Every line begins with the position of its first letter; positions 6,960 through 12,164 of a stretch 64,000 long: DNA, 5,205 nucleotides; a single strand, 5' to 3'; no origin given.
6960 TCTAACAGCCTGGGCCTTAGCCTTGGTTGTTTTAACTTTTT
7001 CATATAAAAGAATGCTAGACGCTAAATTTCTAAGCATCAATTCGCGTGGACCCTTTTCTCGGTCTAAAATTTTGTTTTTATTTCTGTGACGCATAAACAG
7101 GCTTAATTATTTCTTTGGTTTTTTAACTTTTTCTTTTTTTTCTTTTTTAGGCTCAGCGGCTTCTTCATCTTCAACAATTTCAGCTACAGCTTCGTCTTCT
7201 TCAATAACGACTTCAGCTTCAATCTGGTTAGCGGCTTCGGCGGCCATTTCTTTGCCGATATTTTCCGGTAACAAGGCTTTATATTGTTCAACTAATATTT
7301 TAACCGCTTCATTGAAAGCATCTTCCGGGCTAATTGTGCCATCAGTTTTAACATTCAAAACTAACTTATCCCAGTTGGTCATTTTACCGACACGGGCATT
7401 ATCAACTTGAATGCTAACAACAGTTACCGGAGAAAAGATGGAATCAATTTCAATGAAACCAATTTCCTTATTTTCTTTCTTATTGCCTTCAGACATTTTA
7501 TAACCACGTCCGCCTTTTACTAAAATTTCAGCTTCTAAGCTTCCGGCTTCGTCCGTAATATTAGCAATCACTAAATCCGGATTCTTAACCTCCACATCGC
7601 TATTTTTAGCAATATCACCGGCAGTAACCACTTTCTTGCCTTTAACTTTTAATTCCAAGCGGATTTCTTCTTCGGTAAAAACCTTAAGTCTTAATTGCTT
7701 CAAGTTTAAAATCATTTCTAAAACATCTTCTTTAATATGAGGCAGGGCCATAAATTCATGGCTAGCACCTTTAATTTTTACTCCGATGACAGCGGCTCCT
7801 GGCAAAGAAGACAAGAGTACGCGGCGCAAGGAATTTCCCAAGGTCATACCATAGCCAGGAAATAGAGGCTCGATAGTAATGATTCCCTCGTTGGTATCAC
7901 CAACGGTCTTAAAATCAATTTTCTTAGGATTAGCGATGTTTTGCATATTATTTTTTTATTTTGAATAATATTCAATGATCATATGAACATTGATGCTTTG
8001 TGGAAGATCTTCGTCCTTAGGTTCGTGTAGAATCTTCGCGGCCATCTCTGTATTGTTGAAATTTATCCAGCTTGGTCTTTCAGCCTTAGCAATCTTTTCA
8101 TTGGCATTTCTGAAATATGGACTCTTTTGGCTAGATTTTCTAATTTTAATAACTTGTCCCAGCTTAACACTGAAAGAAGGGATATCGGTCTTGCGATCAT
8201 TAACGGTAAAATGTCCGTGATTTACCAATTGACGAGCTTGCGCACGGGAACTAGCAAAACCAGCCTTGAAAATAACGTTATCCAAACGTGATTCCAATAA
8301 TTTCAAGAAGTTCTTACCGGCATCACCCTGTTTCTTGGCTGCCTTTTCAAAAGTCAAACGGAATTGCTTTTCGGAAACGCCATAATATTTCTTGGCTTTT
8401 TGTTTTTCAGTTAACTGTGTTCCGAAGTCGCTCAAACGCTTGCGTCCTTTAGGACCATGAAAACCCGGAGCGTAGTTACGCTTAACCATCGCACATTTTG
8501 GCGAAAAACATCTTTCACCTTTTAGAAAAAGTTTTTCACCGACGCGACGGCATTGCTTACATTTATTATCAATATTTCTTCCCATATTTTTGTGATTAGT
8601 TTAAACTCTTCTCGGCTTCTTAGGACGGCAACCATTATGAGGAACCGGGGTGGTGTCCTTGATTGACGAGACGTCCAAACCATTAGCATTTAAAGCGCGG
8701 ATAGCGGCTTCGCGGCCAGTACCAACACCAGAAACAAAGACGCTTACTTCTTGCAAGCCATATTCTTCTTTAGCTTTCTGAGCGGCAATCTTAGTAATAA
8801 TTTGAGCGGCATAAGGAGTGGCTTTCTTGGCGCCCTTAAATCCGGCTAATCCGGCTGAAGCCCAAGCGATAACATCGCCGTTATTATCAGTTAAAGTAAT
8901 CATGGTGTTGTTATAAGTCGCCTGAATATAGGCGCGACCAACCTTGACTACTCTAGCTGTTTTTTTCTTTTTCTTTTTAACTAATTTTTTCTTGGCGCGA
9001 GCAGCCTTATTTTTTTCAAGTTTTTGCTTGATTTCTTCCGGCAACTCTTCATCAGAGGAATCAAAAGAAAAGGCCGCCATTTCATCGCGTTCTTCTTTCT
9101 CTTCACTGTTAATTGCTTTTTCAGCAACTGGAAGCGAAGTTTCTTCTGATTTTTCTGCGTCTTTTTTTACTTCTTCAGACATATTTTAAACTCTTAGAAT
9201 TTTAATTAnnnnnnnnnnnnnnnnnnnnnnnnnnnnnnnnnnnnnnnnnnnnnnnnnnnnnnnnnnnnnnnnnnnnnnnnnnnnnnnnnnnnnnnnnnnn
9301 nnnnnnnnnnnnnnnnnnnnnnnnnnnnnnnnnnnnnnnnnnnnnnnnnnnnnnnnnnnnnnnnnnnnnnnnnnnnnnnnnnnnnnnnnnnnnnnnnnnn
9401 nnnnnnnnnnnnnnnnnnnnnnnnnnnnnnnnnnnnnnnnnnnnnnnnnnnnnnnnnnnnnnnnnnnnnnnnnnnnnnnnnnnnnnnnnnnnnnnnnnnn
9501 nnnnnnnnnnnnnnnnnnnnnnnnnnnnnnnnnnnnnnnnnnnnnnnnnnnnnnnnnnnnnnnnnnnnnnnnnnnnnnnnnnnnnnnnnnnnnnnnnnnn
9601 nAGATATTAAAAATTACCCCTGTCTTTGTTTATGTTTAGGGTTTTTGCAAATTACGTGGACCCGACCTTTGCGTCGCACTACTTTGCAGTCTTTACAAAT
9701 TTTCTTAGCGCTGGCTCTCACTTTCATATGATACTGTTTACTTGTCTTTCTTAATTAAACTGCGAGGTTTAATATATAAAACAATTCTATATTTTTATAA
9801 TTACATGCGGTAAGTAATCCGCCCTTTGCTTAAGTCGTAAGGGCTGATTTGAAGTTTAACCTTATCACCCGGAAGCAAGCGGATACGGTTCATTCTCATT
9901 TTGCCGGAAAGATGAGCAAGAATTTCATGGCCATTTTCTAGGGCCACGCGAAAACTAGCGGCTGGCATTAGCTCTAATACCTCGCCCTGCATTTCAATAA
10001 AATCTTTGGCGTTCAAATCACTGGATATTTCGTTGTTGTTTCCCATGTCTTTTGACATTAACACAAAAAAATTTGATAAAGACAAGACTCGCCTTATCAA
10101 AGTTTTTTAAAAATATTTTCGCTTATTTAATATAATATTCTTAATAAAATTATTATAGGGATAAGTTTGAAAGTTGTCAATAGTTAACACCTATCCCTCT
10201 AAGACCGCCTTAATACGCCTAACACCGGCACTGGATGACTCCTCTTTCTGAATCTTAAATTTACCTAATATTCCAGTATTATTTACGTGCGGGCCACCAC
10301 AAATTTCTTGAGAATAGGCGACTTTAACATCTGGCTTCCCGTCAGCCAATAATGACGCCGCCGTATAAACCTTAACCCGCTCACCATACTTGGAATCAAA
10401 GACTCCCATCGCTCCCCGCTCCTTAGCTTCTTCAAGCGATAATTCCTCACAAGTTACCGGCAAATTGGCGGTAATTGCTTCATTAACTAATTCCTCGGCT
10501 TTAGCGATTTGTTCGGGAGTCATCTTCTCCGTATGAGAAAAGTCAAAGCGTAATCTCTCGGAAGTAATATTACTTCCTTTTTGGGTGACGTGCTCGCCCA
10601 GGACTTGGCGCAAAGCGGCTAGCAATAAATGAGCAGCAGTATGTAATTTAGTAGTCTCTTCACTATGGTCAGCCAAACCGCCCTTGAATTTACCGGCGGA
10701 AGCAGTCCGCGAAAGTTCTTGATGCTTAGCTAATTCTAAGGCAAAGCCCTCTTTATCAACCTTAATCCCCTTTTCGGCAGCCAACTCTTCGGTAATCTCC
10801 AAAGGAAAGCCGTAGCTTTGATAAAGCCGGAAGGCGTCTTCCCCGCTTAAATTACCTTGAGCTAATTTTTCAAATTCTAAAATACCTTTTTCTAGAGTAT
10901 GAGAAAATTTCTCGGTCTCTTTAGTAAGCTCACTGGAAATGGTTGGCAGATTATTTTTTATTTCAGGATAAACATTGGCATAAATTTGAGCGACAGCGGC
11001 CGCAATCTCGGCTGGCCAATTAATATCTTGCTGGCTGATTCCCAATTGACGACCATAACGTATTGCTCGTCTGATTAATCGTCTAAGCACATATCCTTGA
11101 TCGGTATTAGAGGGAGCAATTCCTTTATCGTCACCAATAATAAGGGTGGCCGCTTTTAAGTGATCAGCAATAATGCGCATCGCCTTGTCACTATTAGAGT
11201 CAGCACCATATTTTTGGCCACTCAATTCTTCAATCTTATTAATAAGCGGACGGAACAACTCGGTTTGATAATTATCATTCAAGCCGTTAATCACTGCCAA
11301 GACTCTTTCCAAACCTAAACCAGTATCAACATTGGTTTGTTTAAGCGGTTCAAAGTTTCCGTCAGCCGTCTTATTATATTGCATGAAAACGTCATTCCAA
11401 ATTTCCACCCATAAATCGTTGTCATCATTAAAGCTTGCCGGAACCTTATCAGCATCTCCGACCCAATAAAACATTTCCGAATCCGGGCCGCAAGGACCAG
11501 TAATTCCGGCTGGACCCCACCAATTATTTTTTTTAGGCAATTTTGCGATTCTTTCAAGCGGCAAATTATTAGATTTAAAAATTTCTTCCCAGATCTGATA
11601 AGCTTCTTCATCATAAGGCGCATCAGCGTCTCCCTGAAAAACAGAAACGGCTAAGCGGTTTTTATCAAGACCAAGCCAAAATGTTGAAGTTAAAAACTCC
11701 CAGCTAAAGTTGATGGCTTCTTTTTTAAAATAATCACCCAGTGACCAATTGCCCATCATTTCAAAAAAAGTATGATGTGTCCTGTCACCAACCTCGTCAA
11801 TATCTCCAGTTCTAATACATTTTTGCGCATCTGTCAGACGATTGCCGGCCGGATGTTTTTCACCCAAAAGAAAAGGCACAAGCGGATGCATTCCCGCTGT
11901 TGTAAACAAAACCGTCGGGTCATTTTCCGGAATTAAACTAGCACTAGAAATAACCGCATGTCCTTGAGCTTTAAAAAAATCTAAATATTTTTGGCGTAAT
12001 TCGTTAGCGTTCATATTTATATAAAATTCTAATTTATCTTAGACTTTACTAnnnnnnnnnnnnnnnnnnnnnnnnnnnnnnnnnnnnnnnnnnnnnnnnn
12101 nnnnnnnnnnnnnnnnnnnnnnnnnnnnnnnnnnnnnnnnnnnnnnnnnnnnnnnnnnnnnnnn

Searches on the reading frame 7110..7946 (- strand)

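Call 54: search_protein_families(library=pfam, proteins=[window:7110-7946:-], max_evalue=0.001)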
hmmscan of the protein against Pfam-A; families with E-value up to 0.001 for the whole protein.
window:7110-7946:- (279 aa): 3 families
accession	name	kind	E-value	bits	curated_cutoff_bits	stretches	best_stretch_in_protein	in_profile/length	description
PF01000.31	RNA_pol_A_bac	-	4.2e-30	104.9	33.9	1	56-172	1-119/119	RNA polymerase Rpb3/RpoA insert domain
PF01193.29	RNA_pol_L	-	6.4e-22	77.5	24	1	26-221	1-73/74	RNA polymerase Rpb3/Rpb11 dimerisation domain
PF13656.11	RNA_pol_L_2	-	4.3e-05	23.6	27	0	193-225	40-72/75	RNA polymerase Rpb3/Rpb11 dimerisation domain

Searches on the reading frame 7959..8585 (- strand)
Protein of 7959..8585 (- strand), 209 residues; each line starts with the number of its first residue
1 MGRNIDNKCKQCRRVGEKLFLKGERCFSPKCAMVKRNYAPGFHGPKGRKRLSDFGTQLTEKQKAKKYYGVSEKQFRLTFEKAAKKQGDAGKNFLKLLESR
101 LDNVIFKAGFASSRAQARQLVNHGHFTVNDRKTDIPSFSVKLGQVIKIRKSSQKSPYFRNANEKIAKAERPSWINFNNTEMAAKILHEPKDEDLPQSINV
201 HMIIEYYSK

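Call 54: search_protein_families(library=pfam, proteins=[window:7959-8585:-], max_evalue=0.001)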
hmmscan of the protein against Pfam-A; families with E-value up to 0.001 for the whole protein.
window:7959-8585:- (209 aa): 2 families
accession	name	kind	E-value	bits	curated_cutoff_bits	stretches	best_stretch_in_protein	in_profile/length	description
PF00163.24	Ribosomal_S4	-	1.1e-27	97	23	1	3-98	1-95/95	Ribosomal protein S4/S9 N-terminal domain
PF01479.30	S4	-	5.2e-17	61.8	22.8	1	100-146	2-48/48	S4 domain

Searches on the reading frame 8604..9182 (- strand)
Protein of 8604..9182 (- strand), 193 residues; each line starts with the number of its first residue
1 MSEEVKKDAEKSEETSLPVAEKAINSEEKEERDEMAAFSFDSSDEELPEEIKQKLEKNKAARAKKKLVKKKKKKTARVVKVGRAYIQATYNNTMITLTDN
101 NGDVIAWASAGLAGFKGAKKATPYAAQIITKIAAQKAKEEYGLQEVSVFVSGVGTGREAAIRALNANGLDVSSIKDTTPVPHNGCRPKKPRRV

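Call 54: search_protein_families(library=pfam, proteins=[window:8604-9182:-], max_evalue=0.001)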
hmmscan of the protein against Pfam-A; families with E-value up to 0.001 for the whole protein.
window:8604-9182:- (193 aa): 1 family
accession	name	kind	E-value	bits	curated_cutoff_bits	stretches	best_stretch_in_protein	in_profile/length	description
PF00411.24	Ribosomal_S11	-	3.9e-39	133.9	25.1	1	82-192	1-110/110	Ribosomal protein S11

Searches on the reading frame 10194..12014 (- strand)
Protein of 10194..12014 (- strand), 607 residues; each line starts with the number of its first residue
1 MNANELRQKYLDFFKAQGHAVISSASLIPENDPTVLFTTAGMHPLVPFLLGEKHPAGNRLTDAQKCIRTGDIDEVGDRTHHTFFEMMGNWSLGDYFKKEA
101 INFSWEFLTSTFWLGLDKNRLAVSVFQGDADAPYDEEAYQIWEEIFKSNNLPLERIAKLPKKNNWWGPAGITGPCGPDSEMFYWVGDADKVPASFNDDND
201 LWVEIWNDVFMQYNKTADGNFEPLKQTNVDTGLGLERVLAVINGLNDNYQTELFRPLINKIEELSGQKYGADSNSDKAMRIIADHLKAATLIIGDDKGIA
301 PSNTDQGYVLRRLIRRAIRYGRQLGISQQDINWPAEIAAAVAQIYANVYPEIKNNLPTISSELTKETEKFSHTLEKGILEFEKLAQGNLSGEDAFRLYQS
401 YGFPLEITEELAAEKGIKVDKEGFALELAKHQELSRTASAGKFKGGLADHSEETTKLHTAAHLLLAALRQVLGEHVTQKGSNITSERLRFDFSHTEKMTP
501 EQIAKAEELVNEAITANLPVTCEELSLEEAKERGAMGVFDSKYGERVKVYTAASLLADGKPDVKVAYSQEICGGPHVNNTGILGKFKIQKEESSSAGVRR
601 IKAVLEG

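Call 28: find_encoding_contigs(protein=window:10194-12014:-, flank=10000, max_places=1)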
Protein window:10194-12014:- (607 aa): no gene with exactly this product is on record in the collection.

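Call 62: search_protein_families(library=pfam, proteins=[window:10194-12014:-], max_evalue=0.001)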
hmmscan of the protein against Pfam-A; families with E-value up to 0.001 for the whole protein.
window:10194-12014:- (607 aa): 2 families
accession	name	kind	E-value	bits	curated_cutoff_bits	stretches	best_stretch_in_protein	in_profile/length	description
PF01411.24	tRNA-synt_2c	-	1.6e-141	473.1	30.3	1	5-453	1-444/552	tRNA synthetases class II (A)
PF07973.19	tRNA_SAD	-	1.1e-12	48.2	24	1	567-601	9-43/44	Threonyl and Alanyl tRNA synthetase second additional domain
